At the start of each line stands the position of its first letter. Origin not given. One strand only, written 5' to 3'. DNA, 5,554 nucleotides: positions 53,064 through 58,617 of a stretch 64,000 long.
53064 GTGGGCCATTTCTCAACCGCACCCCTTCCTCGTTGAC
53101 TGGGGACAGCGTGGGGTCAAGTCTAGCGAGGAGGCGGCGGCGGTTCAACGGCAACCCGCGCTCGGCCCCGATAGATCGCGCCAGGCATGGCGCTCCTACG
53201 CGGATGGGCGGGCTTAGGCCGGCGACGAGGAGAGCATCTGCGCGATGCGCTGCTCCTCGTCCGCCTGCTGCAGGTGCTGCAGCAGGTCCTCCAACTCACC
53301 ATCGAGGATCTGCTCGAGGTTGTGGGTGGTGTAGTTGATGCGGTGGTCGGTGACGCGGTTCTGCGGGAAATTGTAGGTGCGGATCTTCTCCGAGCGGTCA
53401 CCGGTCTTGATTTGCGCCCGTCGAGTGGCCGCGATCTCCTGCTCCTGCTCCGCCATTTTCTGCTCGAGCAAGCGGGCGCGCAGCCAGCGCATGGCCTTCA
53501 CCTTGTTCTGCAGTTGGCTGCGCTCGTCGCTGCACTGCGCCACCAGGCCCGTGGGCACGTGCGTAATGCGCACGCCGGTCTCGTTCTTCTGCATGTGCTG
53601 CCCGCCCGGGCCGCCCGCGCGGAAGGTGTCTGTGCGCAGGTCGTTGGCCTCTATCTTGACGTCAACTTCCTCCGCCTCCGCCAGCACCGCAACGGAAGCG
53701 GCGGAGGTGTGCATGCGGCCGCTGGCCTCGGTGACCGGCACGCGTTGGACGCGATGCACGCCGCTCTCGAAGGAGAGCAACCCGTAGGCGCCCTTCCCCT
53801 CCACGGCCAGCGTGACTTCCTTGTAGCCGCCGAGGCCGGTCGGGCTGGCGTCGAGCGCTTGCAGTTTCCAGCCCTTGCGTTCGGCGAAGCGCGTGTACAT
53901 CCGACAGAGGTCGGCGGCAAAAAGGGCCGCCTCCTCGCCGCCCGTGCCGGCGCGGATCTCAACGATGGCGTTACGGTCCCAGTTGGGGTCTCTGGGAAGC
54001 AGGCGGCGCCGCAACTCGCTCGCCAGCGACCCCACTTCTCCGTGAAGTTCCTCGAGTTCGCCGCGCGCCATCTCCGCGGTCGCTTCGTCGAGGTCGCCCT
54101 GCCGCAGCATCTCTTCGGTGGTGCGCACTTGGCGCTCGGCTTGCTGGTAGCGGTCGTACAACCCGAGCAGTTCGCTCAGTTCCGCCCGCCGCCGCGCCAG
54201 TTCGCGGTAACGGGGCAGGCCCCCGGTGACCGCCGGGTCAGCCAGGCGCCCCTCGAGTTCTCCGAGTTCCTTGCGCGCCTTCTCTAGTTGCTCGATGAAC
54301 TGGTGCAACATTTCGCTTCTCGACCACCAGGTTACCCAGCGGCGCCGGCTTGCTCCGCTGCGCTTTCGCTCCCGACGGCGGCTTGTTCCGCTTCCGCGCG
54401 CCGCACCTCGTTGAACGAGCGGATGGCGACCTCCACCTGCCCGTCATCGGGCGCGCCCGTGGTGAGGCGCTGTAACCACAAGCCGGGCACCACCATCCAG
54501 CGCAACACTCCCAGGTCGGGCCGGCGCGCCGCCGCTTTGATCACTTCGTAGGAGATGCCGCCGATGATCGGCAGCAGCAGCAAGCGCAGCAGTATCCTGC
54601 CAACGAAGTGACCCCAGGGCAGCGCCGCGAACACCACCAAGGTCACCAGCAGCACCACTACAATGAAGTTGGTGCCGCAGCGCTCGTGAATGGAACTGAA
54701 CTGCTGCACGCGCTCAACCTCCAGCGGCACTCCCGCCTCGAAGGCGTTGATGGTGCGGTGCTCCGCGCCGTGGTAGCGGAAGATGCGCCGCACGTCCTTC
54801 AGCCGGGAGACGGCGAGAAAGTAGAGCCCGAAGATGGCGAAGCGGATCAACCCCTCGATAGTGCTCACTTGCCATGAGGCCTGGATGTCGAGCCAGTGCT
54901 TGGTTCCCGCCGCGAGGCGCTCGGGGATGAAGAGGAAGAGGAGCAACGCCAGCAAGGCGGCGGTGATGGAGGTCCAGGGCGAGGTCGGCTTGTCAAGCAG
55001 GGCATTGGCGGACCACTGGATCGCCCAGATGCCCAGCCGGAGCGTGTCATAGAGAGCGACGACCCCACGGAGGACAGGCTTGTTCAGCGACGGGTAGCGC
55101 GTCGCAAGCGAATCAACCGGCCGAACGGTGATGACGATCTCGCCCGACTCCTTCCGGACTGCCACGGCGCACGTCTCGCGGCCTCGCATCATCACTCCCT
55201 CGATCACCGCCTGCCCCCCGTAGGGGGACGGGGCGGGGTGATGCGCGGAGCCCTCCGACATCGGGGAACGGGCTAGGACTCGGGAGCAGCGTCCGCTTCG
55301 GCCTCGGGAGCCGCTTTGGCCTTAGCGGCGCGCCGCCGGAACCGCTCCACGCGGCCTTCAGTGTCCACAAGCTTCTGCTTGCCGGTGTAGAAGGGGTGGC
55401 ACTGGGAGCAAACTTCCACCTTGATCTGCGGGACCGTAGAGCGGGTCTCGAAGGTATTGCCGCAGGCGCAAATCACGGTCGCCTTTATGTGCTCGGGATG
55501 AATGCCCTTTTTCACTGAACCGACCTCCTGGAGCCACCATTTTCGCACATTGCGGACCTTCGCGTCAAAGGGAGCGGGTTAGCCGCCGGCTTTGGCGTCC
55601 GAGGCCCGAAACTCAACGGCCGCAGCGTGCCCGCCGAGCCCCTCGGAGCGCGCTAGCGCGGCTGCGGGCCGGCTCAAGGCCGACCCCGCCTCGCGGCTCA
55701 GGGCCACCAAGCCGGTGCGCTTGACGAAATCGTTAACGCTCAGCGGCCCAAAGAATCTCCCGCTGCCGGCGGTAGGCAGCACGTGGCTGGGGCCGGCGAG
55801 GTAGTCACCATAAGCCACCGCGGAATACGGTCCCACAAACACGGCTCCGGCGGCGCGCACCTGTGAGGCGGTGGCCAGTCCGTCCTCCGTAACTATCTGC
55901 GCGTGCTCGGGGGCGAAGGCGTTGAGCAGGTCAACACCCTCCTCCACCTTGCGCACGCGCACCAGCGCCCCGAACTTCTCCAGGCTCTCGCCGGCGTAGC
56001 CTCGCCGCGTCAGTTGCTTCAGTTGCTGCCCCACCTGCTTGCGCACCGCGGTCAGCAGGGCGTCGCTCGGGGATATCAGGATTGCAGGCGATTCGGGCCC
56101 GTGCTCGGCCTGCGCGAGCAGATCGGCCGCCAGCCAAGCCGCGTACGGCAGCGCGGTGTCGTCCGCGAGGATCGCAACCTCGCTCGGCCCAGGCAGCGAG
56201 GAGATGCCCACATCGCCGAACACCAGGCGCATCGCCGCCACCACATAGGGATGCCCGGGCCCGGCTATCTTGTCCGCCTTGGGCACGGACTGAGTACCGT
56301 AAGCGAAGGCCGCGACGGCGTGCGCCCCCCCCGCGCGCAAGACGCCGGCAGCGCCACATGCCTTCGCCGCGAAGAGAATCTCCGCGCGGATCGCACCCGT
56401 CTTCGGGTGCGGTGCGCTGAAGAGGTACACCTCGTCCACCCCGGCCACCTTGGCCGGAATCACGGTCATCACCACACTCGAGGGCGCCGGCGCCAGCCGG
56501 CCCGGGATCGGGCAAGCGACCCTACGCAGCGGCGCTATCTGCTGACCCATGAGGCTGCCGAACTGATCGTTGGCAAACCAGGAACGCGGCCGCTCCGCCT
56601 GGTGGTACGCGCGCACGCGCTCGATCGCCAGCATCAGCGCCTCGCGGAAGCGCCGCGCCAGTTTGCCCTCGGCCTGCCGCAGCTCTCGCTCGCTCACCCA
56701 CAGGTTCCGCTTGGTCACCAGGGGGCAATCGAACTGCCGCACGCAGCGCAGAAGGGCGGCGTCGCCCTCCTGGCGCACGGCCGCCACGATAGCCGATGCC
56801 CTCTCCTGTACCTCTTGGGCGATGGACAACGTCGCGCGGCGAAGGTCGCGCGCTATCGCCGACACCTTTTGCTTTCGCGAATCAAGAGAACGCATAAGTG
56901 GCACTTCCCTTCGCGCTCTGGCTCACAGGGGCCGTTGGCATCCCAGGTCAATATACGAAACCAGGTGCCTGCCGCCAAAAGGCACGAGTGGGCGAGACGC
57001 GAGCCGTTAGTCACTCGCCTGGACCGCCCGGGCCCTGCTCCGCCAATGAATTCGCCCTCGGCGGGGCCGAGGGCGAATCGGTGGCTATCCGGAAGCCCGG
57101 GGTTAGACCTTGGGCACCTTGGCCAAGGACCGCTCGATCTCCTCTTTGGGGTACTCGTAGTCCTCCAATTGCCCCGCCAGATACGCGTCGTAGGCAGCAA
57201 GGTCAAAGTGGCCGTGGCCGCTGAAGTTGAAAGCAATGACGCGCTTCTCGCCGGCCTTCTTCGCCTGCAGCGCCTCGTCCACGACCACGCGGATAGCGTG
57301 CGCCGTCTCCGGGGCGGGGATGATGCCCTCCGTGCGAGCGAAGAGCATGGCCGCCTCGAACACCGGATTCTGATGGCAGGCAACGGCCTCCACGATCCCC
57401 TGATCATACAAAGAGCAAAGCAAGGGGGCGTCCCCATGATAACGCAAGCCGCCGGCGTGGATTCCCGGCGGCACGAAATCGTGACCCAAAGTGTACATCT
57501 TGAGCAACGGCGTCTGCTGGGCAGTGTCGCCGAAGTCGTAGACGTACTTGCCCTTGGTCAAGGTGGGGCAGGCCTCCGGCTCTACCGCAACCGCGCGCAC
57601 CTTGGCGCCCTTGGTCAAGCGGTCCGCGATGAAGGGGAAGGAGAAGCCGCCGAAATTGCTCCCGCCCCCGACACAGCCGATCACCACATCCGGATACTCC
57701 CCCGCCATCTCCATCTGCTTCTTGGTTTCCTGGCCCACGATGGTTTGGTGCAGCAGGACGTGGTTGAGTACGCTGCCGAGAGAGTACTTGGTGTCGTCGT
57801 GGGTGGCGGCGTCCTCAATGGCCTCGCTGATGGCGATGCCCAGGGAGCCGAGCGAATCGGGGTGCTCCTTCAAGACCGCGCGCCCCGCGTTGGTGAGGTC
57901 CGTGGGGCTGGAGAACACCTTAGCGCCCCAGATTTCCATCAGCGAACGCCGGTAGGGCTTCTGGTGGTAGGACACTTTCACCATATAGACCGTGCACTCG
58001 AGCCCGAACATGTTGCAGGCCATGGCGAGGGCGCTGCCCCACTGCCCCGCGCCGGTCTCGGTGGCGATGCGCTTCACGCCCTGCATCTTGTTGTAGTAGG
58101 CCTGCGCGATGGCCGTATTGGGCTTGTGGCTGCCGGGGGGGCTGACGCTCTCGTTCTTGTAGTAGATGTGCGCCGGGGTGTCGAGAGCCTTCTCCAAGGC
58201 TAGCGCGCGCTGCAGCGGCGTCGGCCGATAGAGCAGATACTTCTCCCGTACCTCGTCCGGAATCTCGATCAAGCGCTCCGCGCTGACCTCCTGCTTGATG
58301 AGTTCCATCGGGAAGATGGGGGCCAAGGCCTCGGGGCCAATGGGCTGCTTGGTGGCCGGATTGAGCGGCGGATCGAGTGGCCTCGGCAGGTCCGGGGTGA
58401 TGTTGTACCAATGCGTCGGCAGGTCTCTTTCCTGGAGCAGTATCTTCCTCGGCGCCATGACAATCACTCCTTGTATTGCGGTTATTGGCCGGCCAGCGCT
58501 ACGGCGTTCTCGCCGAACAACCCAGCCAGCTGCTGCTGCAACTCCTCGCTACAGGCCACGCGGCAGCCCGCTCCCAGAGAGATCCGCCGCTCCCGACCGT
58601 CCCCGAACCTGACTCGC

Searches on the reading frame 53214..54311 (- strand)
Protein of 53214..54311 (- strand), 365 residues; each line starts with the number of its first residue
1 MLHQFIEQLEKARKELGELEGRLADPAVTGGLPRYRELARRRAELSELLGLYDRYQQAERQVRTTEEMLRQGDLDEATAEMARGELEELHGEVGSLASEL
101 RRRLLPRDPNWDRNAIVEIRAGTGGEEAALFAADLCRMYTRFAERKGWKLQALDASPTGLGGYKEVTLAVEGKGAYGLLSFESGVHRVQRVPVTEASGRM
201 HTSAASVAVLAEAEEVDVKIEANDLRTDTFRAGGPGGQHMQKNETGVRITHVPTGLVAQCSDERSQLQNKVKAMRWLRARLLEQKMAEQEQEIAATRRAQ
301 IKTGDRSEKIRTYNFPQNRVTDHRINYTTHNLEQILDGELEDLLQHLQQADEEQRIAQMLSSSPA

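Call 26: search_protein_families(library=pfam, proteins=[window:53214-54311:-], max_evalue=0.001)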
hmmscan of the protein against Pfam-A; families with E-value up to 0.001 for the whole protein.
window:53214-54311:- (365 aa): 2 families
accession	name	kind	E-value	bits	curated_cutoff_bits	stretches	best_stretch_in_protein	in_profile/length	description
PF03462.23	PCRF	-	1.4e-66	224.5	24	1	13-207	2-194/194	PCRF domain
PF00472.26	RF-1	-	3.5e-39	133.8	35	1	214-324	1-116/116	RF-1 domain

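Call 63: list_cluster_members(proteins=[window:53214-54311:-, window:38774-39229:+, window:55579-56904:-, window:29570-30388:+, window:36569-38761:+, window:17324-18454:-])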
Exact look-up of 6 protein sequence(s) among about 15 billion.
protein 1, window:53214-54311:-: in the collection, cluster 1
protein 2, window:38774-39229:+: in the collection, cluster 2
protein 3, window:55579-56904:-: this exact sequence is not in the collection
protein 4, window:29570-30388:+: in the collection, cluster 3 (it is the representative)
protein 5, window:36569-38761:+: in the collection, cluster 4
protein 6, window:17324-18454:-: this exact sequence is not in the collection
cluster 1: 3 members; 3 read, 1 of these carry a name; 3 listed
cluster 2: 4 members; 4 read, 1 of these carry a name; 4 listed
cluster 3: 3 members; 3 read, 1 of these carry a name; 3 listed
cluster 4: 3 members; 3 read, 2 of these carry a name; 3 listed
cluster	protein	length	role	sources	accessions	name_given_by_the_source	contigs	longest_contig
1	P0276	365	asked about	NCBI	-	-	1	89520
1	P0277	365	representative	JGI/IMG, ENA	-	peptide chain release factor 1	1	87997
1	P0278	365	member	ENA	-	-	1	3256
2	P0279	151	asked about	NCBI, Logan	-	-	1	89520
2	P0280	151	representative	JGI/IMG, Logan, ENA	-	-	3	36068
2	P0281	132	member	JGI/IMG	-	D-tyrosyl-tRNA(Tyr) deacylase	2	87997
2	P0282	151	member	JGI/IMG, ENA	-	-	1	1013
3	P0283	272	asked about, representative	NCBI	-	-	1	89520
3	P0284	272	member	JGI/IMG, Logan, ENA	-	hypothetical protein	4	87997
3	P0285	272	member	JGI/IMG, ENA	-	-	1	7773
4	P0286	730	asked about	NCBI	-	-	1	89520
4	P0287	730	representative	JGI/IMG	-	GTP pyrophosphokinase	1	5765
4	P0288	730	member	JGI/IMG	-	GTP pyrophosphokinase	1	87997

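Call 79: find_homologous_proteins(query=window:53214-54311:-, max_evalue=1e-50)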
Query window:53214-54311:- (365 aa): 8000 proteins with E <= 1e-50 among 8000 candidates; the best 120 are listed.
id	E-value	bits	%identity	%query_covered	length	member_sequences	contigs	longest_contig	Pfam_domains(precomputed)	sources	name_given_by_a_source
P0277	1.8e-231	785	99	100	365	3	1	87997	PF03462.24,PF00472.27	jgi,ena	jgi:peptide chain release factor 1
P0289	2.7e-167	574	75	98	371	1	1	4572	PF03462.24,PF00472.27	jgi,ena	-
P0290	2.0e-165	568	74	99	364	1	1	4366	PF03462.24,PF00472.27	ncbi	-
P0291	1.3e-161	556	70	99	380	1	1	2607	PF03462.24,PF00472.27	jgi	-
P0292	1.9e-134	466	-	-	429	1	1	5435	PF03462.24,PF00472.27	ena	-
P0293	1.8e-125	437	57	96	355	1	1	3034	PF03462.24,PF00472.27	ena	-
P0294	1.2e-123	431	59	98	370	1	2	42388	PF03462.24,PF00472.27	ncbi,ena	-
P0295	1.2e-123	431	59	98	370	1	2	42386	PF03462.24,PF00472.27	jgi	-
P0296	2.9e-123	430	59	95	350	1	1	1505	PF03462.24,PF00472.27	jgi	jgi:peptide chain release factor 1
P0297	3.7e-123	429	57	98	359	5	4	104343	PF03462.24,PF00472.27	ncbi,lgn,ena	ncbi:MAG: peptide chain release factor 1 [Bacteroidota bacterium]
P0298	1.8e-122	427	56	96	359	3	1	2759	PF03462.24,PF00472.27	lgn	-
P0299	3.0e-122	426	58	98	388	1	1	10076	PF03462.24,PF00472.27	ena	-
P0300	8.7e-122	425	58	94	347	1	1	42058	PF03462.24,PF00472.27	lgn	-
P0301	1.4e-121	424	55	96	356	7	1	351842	PF03462.24,PF00472.27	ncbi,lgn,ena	-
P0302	1.5e-121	424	54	97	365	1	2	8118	PF03462.24,PF00472.27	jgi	jgi:peptide chain release factor 1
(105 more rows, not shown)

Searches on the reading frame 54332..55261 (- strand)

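Call 57: search_protein_families(library=pfam, proteins=[window:54332-55261:-], max_evalue=0.0001)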
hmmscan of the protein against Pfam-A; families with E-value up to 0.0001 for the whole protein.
window:54332-55261:- (309 aa): 1 family
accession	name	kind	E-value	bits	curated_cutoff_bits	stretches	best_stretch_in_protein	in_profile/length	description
PF07136.16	DUF1385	-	3.5e-70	236.3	22.1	1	62-287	2-225/227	Protein of unknown function (DUF1385)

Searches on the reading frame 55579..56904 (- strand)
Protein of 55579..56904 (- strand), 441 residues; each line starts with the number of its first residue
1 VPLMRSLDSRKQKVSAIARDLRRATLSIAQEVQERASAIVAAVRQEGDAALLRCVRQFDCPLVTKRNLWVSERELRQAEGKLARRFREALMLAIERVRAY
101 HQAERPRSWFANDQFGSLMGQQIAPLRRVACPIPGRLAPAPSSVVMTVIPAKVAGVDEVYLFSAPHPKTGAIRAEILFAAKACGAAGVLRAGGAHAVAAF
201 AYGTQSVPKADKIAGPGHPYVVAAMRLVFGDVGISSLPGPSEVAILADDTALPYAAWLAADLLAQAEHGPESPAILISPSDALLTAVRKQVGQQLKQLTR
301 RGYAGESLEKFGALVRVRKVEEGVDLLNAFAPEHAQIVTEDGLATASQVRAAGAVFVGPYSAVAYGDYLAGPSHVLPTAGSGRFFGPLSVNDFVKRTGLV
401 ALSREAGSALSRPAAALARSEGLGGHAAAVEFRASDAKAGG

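Call 57: search_protein_families(library=pfam, proteins=[window:55579-56904:-], max_evalue=0.0001)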
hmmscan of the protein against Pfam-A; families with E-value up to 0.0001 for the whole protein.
window:55579-56904:- (441 aa): 1 family
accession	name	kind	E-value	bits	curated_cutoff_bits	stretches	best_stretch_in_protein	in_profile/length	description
PF00815.25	Histidinol_dh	-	8.3e-133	443.8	27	1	29-433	8-410/411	Histidinol dehydrogenase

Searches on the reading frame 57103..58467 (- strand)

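Call 57: search_protein_families(library=pfam, proteins=[window:57103-58467:-], max_evalue=0.0001)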
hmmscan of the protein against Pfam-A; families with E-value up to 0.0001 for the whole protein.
window:57103-58467:- (454 aa): 1 family
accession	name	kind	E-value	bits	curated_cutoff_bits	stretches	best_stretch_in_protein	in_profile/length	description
PF00291.31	PALP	-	2e-41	142.7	35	1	79-417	4-295/295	Pyridoxal-phosphate dependent enzyme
